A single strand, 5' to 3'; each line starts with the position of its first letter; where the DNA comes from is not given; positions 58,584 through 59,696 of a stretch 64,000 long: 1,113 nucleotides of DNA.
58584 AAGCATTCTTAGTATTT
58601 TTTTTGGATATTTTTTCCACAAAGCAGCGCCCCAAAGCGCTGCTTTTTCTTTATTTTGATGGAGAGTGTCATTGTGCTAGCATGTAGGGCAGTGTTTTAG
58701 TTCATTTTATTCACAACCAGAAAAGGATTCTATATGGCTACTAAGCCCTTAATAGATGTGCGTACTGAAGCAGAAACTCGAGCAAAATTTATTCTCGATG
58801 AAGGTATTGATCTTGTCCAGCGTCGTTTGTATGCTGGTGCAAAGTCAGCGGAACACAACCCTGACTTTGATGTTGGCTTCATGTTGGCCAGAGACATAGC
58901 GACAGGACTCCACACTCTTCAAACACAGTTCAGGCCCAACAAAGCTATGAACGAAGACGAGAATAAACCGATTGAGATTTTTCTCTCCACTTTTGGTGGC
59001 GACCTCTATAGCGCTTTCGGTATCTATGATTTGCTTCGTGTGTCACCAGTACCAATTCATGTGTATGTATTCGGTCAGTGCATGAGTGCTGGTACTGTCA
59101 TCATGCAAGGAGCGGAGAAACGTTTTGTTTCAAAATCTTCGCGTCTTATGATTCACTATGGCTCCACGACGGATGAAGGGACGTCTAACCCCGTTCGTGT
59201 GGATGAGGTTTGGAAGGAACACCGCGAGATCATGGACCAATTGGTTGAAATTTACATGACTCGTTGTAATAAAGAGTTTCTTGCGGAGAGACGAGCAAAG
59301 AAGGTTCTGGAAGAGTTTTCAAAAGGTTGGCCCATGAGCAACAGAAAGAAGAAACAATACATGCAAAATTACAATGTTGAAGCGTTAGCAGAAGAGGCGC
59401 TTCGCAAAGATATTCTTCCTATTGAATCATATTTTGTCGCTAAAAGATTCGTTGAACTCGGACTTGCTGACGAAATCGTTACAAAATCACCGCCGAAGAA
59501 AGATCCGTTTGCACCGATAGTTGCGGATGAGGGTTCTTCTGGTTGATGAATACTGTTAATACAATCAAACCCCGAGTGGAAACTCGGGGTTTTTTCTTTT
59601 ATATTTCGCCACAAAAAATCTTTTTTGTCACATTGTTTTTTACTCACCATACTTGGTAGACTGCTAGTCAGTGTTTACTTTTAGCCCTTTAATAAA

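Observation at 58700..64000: GC-richer right-end module: ClpP-like protease, DUF4406-like protein, unknown protein and a giant ORF missing from the ORF track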

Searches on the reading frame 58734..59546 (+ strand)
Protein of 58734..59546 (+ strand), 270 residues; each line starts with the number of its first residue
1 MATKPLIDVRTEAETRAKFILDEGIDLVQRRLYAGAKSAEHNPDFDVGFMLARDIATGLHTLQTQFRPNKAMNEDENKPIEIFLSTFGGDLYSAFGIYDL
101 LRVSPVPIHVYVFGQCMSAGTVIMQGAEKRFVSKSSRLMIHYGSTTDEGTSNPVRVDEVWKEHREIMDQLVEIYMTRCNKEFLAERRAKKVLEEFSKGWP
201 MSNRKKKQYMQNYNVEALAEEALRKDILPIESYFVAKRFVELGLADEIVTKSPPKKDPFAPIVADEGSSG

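Call 7: search_protein_families(library=pfam, proteins=[window:58734-59546:+], max_evalue=0.1)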
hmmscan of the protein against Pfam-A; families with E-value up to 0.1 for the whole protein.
window:58734-59546:+ (270 aa): 3 families
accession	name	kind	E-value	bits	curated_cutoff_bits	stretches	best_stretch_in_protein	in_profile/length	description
PF00574.28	CLP_protease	-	1.1e-15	58.5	20.2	1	73-181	42-150/182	Clp protease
PF25145.1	NfeD1b_N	-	0.00038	20.5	40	1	73-138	27-92/189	NfeD1b, N-terminal domain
PF01972.22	SDH_protease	-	0.05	13.1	31.3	1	75-134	89-148/286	ClpP-like SDH-type serine proteinase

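Call 8: search_protein_families(library=phrogs, proteins=[window:58734-59546:+], max_evalue=0.1)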
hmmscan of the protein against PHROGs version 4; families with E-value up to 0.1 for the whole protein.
window:58734-59546:+ (270 aa): 15 families
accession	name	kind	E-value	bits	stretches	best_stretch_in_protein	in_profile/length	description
phrog_94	-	head and packaging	5.5e-24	86.6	1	70-180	110-218/622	head maturation protease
phrog_1684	-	head and packaging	1.8e-14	54.9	1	71-177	66-170/284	head maturation protease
phrog_1827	-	other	4.4e-13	50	1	75-192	50-161/202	ATP-dependent protease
phrog_2976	-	head and packaging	5.7e-13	50.3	1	74-181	48-153/394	head maturation protease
phrog_53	-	head and packaging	4.1e-12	47.1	1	56-137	98-179/583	head maturation protease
phrog_3348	-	unknown function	1.3e-10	42.1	1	75-155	65-145/386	-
phrog_133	-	head and packaging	4.7e-10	39.7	1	76-180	46-149/668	head maturation protease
phrog_5410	-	other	2.4e-07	31.2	1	75-176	53-152/323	ATP-dependent protease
phrog_11747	-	unknown function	1.9e-05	25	1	74-138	59-124/290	-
phrog_23753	-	head and packaging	2.8e-05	24.9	1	79-153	43-117/298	head maturation protease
phrog_21683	-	unknown function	0.00026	21.1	1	57-134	19-95/337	-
phrog_33547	-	unknown function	0.0016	18.5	1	73-143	25-93/357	-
phrog_26024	-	other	0.015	15.7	1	82-145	67-130/202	protease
phrog_30575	-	unknown function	0.021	15.7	1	76-135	60-117/198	-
phrog_6113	-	unknown function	0.025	15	1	163-216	156-205/248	-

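Call 9: search_protein_families(library=ncbifam, proteins=[window:58734-59546:+], max_evalue=0.1)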
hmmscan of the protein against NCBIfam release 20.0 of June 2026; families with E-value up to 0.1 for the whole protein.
window:58734-59546:+ (270 aa): 12 families
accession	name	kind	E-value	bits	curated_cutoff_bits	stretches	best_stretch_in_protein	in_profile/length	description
NF045542.1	Clp_rel_HeadMat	equivalog_domain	7.3e-17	61.8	120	1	63-180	20-135/165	head maturation protease, ClpP-related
NF011090.0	PRK14513.1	equivalog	4.3e-14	52.8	347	1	75-210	55-184/201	ATP-dependent Clp protease proteolytic subunit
NF001368.0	PRK00277.1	subfamily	1.6e-12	47.7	249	1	73-181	58-166/203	ATP-dependent Clp protease proteolytic subunit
NF009205.0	PRK12553.1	subfamily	8.8e-12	45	228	1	73-156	63-150/211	ATP-dependent Clp protease proteolytic subunit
NF045540.1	scaf_prot_MCP1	exception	8.8e-11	41.2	475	1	71-180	24-131/652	ClpP-like prohead protease/major capsid protein fusion protein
TIGR00493.1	clpP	equivalog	9.3e-08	32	308.6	1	73-167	53-151/192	ATP-dependent Clp endopeptidase proteolytic subunit ClpP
NF011091.0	PRK14514.1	equivalog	3.2e-07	30.2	361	1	74-209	81-210/221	ATP-dependent Clp endopeptidase proteolytic subunit ClpP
NF011089.0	PRK14512.1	equivalog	7.5e-07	29.1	251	1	75-143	56-126/200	ATP-dependent Clp protease proteolytic subunit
NF009203.0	PRK12551.1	equivalog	7.6e-07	29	359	1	73-158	51-138/196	ATP-dependent Clp protease proteolytic subunit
NF009204.0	PRK12552.1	equivalog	9.8e-05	21.9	263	1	74-171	67-177/225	ATP-dependent Clp protease proteolytic subunit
NF047768.1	Clp_like_SDH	equivalog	0.0013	18.3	250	1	74-134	75-135/260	SDH family Clp fold serine proteinase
NF005699.0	PRK07509.1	equivalog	0.022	14.4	249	1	102-140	100-138/267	crotonase/enoyl-CoA hydratase family protein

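Call 53: search_dna_similar(query=window:58734-59546:+, collection=phages, mode=protein, max_rows=10)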
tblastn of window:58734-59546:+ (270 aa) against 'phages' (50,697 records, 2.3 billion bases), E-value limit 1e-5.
Records with a match: 55; places in all: 56; records where one place covers at least 80% of the query: 0.
Best place of each record, by identity: <60% 55.
By first word of the organism name: Bacillus 38; Prevotella 5; uncultured 3; Lactobacillus 2; Bacteriophage 1; Microcystis 1; Staphylococcus 1; Streptococcus 1; Phage 1; Xanthomonas 1; and 1 more.
By host as written in the record: Bacillus anthracis Sterne 10; Bacillus cereus 7; Bacillus anthracis 7; - 5; Prevotella sp. 5; Lactobacillus delbrueckii subsp. lactis 2; Bacillus cereus VKM B-370 2; Bacillus subtilis BEST7003 2; and 13 more.
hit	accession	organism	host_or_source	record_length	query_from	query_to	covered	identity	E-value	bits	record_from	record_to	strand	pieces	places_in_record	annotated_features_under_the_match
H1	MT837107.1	Bacteriophage sp.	human fecal samples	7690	74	257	68%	26.1%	2e-10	67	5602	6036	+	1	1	record has no annotation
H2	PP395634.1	Microcystis phage Mel-JY01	Microcystis elabens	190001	76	256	67%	25.4%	9e-10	65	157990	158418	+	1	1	hypothetical protein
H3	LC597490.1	Bacillus phage vB_BceM_WH1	Bacillus cereus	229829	76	209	50%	33.6%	1e-12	74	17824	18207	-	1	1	ATP-dependent Clp protease proteolytic subunit_gp034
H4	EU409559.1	Lactobacillus phage JCL1032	Lactobacillus delbrueckii subsp. lactis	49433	78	249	64%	25.6%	2e-7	58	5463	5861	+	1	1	putative ClpP protease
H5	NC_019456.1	Lactobacillus phage JCL1032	Lactobacillus delbrueckii subsp. lactis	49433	78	249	64%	25.6%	2e-7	58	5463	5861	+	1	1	head maturation protease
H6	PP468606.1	Staphylococcus phage SpP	Staphylococcus saprophyticus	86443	76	261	69%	23.4%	7e-8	59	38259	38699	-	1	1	head maturation protease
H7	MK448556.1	Streptococcus satellite phage Javan593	Streptococcus suis TL13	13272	48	192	54%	29.0%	1e-6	56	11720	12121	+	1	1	Clp protease-like protein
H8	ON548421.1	Bacillus phage vB_BanS-Thrax5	Bacillus anthracis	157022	52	195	53%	26.4%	1e-7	58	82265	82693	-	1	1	ATP-dependent ClpP protease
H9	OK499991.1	Bacillus phage vB_BanS_Sophrita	Bacillus anthracis Sterne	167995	52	195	53%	26.4%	1e-7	58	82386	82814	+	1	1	ATP-dependent Clp protease proteolytic subunit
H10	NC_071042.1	Bacillus phage vB_BanS_Sophrita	Bacillus anthracis Sterne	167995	52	195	53%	26.4%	1e-7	58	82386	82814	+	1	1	head maturation protease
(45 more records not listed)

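Call 57: search_protein_families(library=padloc, proteins=[window:58734-59546:+], max_evalue=0.1)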
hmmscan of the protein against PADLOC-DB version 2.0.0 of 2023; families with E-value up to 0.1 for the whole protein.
window:58734-59546:+ (270 aa): 0 families

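Call 60: find_related_loci(query=window:58734-59546:+, collection=viral_contigs, flank=8000)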
Query window:58734-59546:+ (270 aa) in viral_contigs; peptide patterns used: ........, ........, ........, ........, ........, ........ (x = any residue, [..] = any of these).
1 stretches matched a pattern, but none encodes a relative of the query by tblastn (E <= 1e-3).

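Call 78: search_solved_structures(query=window:58734-59546:+, max_evalue=0.001, show_alignments=3)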
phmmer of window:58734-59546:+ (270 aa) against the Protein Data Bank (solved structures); distinct sequences matched with E-value up to 0.001: 84 (the best 60 are shown).
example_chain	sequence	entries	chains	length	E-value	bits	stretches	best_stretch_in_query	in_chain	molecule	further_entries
6x60_A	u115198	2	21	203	2.4e-09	40.2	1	71-156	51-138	ATP-dependent Clp protease proteolytic subunit 2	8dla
3q7h_A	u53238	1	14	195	3.4e-07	33.1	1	73-182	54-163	ATP-dependent Clp protease proteolytic subunit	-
7eko_C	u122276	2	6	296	9e-07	31.8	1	73-160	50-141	ATP-dependent Clp protease proteolytic subunit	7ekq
9pn7_A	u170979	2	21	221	1.1e-06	31.5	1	73-175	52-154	ATP-dependent Clp protease proteolytic subunit, mitochondrial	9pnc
9was_A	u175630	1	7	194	2.3e-06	30.4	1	73-175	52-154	ATP-dependent Clp protease proteolytic subunit, mitochondrial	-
6hwm_A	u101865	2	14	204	2.4e-06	30.4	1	75-163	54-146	ATP-dependent Clp protease proteolytic subunit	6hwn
9kuf_A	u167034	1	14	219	2.7e-06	30.2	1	73-175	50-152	ATP-dependent Clp protease proteolytic subunit, mitochondrial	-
8ylb_A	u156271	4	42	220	2.7e-06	30.2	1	73-175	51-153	ATP-dependent Clp protease proteolytic subunit, mitochondrial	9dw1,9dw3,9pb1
7vp9_A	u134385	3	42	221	2.8e-06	30.2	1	73-175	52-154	ATP-dependent Clp protease proteolytic subunit, mitochondrial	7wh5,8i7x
6bba_A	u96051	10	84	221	2.8e-06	30.2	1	73-175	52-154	ATP-dependent Clp protease proteolytic subunit, mitochondrial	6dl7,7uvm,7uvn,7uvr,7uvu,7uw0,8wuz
8hgk_A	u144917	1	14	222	2.8e-06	30.2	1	73-176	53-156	ATP-dependent Clp protease proteolytic subunit, mitochondrial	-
8w7c_A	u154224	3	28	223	2.8e-06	30.1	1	73-176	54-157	ATP-dependent Clp protease proteolytic subunit, mitochondrial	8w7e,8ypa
8r04_A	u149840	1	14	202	4e-06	29.6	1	73-173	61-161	ATP-dependent Clp protease proteolytic subunit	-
1tg6_A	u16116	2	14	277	4.7e-06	29.4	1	73-176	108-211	Putative ATP-dependent Clp protease proteolytic subunit | ATP-dependent Clp protease proteolytic subunit, mitochondrial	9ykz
9dqk_A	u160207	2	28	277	5.1e-06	29.3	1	73-178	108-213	ATP-dependent Clp protease proteolytic subunit, mitochondrial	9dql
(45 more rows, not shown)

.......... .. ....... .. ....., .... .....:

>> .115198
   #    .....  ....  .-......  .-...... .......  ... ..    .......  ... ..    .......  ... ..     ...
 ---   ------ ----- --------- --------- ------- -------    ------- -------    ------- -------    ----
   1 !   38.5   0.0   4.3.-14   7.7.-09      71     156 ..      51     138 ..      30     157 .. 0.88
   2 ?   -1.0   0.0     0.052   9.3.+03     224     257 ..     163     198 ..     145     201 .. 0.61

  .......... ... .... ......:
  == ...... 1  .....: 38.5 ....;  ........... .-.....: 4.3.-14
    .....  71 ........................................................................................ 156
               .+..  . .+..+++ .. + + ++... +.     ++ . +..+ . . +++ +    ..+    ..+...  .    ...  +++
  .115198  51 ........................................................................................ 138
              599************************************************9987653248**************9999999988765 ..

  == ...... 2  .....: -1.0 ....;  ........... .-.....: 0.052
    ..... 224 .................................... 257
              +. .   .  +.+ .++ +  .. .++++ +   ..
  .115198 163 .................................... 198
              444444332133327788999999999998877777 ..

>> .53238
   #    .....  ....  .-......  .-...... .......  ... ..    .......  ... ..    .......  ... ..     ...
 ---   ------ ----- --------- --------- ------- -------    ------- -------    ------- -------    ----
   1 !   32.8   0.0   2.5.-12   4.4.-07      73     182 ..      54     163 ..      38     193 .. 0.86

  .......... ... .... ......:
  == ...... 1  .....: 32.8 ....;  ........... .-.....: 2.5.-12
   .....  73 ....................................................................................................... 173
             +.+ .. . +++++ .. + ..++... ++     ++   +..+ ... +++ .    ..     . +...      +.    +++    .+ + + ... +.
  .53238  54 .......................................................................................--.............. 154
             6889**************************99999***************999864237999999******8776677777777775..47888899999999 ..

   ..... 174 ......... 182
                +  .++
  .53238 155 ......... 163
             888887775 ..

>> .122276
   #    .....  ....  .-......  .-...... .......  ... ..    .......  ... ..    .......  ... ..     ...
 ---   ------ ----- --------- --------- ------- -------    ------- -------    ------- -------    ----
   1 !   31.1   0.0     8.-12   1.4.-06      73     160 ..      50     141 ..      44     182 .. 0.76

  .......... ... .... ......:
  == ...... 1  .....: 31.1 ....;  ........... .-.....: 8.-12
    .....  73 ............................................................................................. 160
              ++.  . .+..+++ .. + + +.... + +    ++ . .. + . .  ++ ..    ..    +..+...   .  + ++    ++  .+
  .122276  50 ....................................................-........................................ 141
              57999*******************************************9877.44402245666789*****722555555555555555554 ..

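Call 127: list_cluster_members(proteins=[P0001, window:58734-59546:+, window:59714-60301:+, window:60304-60858:+])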
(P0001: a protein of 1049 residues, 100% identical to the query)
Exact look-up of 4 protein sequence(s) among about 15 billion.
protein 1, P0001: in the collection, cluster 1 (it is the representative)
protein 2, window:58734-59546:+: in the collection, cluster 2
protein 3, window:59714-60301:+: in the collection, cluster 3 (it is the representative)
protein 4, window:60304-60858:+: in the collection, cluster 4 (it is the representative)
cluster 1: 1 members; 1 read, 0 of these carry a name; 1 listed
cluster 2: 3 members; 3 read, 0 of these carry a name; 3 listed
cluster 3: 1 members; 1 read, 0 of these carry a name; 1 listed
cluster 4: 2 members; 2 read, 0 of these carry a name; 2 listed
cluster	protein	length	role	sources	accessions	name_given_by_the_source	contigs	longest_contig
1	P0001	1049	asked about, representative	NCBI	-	-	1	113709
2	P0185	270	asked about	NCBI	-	-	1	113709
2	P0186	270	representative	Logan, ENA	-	-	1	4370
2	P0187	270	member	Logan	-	-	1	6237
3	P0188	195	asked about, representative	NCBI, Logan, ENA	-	-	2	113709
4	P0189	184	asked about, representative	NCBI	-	-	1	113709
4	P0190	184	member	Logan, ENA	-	-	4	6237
